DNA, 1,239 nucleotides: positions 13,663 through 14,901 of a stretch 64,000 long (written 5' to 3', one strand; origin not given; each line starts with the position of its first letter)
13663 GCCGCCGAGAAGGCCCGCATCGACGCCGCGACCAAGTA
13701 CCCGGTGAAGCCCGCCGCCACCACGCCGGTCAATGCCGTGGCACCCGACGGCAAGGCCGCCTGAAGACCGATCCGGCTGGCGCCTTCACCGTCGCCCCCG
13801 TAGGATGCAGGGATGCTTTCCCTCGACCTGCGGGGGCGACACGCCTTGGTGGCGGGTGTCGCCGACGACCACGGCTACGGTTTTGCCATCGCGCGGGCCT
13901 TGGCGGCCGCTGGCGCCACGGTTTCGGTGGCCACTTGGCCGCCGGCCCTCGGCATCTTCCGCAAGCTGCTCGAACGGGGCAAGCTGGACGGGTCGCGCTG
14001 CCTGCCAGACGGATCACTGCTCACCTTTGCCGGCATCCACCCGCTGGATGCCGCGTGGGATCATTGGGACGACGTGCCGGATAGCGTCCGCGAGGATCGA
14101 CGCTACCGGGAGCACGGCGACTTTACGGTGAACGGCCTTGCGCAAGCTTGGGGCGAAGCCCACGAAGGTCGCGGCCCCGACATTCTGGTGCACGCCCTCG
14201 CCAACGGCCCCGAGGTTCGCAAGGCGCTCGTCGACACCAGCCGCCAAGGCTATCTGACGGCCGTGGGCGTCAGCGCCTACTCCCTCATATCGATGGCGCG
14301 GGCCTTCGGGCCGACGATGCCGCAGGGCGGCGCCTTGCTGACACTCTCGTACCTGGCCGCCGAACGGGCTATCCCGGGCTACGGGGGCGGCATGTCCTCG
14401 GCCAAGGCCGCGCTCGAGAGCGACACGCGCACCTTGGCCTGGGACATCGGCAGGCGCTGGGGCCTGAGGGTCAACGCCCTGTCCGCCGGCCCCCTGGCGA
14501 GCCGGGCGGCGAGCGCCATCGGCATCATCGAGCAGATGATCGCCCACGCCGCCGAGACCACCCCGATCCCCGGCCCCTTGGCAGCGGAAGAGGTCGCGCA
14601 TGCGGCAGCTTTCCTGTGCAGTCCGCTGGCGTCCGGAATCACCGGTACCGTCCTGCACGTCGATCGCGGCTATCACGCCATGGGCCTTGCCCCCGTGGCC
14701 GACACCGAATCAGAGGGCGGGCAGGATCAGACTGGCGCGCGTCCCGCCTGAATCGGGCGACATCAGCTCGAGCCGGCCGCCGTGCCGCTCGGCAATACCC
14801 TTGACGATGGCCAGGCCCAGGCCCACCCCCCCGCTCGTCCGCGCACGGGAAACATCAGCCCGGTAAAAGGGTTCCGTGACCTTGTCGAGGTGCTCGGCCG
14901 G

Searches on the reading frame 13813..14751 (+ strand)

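Call 73: search_protein_families(library=pfam, proteins=[window:13813-14751:+], max_evalue=0.0001)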
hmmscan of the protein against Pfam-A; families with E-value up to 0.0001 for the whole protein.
window:13813-14751:+ (312 aa): 2 families
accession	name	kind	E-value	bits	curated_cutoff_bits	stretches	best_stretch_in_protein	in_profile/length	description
PF13561.12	adh_short_C2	-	6.8e-51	173.5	27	1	120-288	70-236/236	Enoyl-(Acyl carrier protein) reductase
PF00106.31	adh_short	-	3.1e-06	27.3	26.6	0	136-233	90-187/195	short chain dehydrogenase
